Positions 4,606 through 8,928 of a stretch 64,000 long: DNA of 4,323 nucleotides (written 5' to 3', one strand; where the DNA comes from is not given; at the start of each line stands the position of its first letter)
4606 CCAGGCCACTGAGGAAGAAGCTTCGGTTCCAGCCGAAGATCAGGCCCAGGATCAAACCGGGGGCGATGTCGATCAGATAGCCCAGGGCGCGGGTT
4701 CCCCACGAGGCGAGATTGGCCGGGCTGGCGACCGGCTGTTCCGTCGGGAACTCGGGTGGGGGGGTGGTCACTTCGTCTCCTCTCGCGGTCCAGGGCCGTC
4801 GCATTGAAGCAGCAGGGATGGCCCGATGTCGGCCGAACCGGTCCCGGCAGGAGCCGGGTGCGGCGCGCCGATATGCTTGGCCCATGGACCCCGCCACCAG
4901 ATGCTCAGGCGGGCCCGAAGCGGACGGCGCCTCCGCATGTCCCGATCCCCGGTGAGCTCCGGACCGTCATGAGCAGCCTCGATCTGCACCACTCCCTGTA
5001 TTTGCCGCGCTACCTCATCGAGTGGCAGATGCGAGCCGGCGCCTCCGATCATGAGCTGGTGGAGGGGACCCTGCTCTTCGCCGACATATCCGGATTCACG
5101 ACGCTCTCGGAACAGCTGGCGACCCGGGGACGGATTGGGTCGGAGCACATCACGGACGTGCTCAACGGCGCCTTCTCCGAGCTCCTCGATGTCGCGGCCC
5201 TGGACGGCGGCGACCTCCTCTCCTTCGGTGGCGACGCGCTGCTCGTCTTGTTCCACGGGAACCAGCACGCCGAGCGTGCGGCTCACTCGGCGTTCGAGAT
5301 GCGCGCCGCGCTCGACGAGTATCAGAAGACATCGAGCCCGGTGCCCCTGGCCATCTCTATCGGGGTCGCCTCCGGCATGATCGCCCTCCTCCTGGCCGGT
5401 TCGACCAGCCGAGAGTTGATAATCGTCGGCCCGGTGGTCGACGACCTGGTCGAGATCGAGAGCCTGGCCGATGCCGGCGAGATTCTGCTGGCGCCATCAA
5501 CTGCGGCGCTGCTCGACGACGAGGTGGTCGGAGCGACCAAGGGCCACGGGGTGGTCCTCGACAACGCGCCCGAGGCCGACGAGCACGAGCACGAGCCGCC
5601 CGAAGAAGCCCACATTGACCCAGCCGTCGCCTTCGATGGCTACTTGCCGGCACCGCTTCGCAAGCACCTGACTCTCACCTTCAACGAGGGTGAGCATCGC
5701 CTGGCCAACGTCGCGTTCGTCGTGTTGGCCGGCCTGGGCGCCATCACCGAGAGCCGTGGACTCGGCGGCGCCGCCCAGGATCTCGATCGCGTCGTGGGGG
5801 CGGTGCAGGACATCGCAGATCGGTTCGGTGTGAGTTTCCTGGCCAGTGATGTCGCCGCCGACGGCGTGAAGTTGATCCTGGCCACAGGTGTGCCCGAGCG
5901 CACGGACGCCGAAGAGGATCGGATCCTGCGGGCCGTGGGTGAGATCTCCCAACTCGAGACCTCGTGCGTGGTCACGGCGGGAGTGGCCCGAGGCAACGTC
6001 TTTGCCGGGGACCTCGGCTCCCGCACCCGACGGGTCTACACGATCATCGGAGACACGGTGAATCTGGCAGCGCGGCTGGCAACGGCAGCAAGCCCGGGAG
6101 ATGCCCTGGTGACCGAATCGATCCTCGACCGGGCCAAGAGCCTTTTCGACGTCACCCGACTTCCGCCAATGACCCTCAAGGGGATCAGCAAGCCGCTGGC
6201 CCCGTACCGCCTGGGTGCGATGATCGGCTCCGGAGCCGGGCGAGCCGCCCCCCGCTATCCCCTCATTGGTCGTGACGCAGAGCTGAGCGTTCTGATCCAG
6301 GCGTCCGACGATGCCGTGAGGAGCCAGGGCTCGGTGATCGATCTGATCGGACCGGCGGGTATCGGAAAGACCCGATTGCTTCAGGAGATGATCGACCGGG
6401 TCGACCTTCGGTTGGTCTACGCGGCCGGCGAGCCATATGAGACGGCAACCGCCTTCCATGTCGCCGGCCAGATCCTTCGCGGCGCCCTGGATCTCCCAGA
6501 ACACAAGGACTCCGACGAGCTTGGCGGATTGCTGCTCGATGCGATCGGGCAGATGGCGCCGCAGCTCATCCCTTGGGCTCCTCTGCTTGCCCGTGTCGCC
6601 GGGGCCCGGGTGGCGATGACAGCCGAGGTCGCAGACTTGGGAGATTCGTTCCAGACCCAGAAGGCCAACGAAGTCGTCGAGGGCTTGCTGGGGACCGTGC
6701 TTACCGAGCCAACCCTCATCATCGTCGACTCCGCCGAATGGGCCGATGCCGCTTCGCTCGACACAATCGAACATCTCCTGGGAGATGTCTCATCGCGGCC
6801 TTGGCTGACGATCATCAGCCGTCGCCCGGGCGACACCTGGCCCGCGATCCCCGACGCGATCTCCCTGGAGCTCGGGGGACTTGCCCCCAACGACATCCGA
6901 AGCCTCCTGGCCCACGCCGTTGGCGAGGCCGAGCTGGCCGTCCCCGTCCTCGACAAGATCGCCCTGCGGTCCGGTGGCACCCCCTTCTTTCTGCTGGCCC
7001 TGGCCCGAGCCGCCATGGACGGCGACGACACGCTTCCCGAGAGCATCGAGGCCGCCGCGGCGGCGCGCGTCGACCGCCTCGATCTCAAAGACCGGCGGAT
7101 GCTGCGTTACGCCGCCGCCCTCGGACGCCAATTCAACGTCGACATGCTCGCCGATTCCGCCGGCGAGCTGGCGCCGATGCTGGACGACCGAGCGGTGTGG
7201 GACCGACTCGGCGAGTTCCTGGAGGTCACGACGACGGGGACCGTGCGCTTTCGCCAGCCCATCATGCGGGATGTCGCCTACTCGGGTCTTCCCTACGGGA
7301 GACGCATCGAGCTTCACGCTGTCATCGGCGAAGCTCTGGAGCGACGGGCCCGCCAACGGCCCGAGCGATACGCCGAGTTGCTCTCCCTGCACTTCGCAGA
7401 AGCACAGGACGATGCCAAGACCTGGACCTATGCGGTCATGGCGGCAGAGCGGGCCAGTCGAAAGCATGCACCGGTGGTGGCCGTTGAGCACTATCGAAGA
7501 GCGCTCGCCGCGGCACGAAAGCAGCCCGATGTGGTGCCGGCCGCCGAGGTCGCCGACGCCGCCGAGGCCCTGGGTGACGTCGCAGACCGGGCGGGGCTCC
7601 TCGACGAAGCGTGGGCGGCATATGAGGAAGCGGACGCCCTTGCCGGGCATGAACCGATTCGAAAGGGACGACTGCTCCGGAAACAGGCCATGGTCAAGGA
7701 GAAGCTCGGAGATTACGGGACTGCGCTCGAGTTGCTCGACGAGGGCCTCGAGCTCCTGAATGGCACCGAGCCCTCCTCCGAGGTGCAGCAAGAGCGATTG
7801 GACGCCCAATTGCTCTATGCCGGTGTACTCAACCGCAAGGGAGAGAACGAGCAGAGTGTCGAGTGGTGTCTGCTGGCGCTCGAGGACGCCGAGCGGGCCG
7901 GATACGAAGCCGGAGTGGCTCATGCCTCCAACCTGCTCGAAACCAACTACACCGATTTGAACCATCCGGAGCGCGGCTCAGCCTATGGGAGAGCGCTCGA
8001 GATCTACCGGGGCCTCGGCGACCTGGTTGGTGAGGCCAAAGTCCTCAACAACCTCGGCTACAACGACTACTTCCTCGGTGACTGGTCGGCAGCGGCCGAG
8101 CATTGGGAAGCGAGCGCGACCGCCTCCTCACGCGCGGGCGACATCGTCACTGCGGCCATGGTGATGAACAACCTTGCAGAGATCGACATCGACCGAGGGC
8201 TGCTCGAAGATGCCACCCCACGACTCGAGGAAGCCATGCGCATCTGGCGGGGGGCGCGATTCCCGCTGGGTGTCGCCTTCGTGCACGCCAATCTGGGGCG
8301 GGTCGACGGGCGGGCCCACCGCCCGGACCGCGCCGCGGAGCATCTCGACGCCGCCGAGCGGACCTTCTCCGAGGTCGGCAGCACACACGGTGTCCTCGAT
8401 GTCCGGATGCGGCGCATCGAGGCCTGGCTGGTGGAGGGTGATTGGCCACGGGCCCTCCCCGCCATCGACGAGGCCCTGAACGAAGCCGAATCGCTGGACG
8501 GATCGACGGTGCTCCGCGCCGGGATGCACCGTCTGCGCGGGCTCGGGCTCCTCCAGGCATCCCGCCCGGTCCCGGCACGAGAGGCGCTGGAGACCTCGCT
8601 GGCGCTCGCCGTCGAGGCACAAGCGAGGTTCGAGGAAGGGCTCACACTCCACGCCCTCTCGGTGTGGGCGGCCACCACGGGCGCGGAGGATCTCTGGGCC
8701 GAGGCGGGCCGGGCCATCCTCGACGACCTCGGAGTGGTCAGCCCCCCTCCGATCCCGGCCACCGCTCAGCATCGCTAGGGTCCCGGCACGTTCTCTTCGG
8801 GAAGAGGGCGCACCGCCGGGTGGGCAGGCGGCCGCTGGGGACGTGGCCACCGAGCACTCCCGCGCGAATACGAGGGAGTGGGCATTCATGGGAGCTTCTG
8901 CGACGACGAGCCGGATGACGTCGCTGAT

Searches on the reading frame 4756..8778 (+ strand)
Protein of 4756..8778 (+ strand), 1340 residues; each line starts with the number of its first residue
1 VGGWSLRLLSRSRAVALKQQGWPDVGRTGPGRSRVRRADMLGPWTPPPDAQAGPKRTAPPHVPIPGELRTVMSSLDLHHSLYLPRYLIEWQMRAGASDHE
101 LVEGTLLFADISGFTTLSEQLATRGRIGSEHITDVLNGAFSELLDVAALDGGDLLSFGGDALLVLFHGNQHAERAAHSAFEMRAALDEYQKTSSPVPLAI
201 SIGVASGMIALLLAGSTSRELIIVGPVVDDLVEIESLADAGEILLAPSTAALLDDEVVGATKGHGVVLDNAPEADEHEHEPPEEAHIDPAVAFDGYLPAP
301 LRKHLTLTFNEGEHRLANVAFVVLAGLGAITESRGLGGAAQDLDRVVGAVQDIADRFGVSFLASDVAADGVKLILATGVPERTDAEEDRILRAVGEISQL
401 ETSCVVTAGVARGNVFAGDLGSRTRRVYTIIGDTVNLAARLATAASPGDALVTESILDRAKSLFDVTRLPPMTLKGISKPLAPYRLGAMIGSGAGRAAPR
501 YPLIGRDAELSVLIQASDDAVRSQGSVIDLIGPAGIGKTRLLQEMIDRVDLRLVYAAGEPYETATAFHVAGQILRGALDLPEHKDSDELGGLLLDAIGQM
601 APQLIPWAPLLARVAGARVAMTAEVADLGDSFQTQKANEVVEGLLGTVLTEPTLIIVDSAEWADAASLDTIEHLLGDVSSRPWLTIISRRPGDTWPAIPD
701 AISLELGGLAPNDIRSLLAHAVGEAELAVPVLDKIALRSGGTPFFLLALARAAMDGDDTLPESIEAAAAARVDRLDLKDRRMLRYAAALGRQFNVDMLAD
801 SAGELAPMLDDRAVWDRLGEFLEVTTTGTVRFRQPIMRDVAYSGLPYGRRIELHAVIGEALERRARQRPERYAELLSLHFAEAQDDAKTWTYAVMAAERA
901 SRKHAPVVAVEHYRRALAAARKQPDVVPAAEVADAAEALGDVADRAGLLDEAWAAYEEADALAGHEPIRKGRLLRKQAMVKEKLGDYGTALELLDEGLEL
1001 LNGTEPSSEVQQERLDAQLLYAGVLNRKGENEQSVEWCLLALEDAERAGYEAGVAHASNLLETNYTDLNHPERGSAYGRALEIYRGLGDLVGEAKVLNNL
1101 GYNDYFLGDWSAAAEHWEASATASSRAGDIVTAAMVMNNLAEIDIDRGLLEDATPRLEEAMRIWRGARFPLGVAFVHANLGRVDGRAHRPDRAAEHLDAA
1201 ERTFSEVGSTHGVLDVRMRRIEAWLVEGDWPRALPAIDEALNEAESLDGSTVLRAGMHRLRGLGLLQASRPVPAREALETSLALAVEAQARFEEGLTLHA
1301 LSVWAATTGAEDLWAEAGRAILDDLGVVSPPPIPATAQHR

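Call 12: search_protein_families(library=pfam, proteins=[window:4756-8778:+], max_evalue=0.001)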
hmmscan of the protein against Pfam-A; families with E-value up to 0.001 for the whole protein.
window:4756-8778:+ (1340 aa): 5 families
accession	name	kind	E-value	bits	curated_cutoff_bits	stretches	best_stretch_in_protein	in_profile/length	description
PF00211.25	Guanylate_cyc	-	9.2e-20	71.4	21.9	2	105-256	10-158/183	Adenylate and Guanylate cyclase catalytic domain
PF13424.12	TPR_12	-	1.9e-18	66.8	30.1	1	1133-1202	2-73/77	Tetratricopeptide repeat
PF13191.12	AAA_16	-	1.1e-15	59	32.6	1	502-684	1-165/167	AAA ATPase domain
PF17874.7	TPR_MalT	-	7.9e-07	29.1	45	1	1095-1281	41-228/336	MalT-like TPR region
PF07719.23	TPR_2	-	3.9e-05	23.9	27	0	1094-1120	1-27/34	Tetratricopeptide repeat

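Call 49: search_protein_families(library=ncbifam, proteins=[window:4756-8775:+], max_evalue=0.01)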
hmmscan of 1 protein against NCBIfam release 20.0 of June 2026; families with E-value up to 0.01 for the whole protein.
window:4756-8775:+ (1340 aa): 3 families
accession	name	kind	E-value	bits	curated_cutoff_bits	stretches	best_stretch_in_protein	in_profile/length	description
TIGR03903.1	TOMM_kin_cyc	equivalog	2.6e-41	141.5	705.75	1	349-915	324-916/1267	TOMM system kinase/cyclase fusion protein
NF041717.1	HaaA_phane_TPR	equivalog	4.5e-09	35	1125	1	975-1299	556-876/882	cyclophane-containing RiPP biosynthesis TPR protein HaaT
NF053520.1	HK_Porph_FimS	equivalog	2.6e-05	22.7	600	1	930-1160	41-270/618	sensor histidine kinase FimS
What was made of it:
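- Closest known: Cyclase-ATPase regulators of Actinobacteria. Same: TIGR03903 gives a partial hit at E 2.6e-41 (call 49).
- The partner has partial similarity to the cyclase fusion proteins found in TOMM peptide gene clusters (call 49).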

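Call 53: find_related_loci(query=A3, collection=metagenome_contigs, flank=10000)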
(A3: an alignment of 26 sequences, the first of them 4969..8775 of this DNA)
Query A3 (1269 aa) in metagenome_contigs; peptide patterns used: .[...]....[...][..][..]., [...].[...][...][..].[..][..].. (x = any residue, [..] = any of these).
600 stretches matched a pattern (row limit reached: there are more); 499 encode a relative of the query (tblastn E <= 1e-3); the best 80 are kept; 80 distinct loci.
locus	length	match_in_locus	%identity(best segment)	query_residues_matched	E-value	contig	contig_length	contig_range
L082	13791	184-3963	40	2-1265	0e+0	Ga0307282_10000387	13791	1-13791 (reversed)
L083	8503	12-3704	38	31-1263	0e+0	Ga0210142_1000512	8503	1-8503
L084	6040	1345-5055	39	11-1263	0e+0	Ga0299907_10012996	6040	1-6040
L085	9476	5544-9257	40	10-1269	0e+0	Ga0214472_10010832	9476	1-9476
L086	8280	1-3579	38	63-1263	0e+0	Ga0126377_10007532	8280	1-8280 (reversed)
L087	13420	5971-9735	39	11-1263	0e+0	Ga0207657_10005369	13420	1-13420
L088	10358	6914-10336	39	11-1155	0e+0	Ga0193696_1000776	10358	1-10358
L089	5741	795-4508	38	2-1231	0e+0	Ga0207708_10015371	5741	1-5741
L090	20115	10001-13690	37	11-1263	0e+0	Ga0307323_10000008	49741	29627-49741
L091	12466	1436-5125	37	11-1263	0e+0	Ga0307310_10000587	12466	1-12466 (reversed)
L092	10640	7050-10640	37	11-1196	0e+0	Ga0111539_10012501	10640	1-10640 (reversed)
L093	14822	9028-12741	36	11-1257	0e+0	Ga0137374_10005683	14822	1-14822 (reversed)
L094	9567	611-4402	38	11-1262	0e+0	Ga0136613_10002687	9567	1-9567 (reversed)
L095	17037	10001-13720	36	11-1230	0e+0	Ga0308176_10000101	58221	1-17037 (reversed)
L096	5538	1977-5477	36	11-1172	0e+0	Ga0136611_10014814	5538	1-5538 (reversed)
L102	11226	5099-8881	36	11-1269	3e-180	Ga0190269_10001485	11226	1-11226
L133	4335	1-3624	34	59-1269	4e-161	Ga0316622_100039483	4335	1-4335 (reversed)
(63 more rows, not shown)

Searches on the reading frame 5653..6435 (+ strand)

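Call 50: search_protein_families(library=pfam, proteins=[window:5653-6435:+], max_evalue=0.1)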
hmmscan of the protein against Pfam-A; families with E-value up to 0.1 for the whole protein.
window:5653-6435:+ (261 aa): 3 families
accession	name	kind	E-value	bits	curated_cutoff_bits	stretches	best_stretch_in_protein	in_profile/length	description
PF00211.25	Guanylate_cyc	-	1.4e-08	35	21.9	1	98-180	92-174/183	Adenylate and Guanylate cyclase catalytic domain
PF13191.12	AAA_16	-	8.8e-07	30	32.6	1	203-253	1-51/167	AAA ATPase domain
PF13401.12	AAA_22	-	0.028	15.2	27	1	224-251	3-33/130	AAA domain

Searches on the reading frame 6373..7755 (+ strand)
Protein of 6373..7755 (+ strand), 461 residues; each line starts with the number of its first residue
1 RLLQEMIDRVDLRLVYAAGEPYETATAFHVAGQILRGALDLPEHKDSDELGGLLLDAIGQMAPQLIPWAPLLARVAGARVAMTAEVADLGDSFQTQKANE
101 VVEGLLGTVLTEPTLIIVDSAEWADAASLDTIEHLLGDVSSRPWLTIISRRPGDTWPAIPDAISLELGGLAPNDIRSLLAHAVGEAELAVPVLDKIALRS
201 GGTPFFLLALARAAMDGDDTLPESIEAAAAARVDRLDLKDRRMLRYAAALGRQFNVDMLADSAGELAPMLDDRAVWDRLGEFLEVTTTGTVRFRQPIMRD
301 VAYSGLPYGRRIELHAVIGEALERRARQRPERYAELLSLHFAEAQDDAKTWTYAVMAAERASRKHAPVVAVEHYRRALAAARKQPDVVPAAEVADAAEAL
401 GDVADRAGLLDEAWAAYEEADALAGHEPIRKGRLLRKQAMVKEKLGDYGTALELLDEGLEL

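Call 50: search_protein_families(library=pfam, proteins=[window:6373-7755:+], max_evalue=0.1)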
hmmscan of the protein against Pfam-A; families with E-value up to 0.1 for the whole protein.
window:6373-7755:+ (461 aa): 2 families
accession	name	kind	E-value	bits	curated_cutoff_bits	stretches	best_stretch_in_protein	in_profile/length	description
PF13191.12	AAA_16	-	1.2e-05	26.3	32.6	1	56-145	100-165/167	AAA ATPase domain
PF13424.12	TPR_12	-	0.023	15.3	30.1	0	434-460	5-31/77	Tetratricopeptide repeat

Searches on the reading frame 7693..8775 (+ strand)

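Call 50: search_protein_families(library=pfam, proteins=[window:7693-8775:+], max_evalue=0.1)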
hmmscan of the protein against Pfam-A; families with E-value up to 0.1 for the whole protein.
window:7693-8775:+ (361 aa): 7 families
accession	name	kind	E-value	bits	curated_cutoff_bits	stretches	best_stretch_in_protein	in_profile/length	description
PF13424.12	TPR_12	-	2.7e-21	76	30.1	3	154-223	2-73/77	Tetratricopeptide repeat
PF17874.7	TPR_MalT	-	7.9e-09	35.7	45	1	116-302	41-228/336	MalT-like TPR region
PF07719.23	TPR_2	-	1.6e-08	34.5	27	0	115-141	1-27/34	Tetratricopeptide repeat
PF13432.12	TPR_16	-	0.00017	22.4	32.7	1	201-262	3-58/65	Tetratricopeptide repeat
PF13374.12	TPR_10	-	0.0014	19.1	27.5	1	155-186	2-33/42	Tetratricopeptide repeat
PF00515.34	TPR_1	-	0.019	15.2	27.8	0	3-21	12-30/34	Tetratricopeptide repeat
PF07721.20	TPR_4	-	0.094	13.8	27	0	197-219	3-25/26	Tetratricopeptide repeat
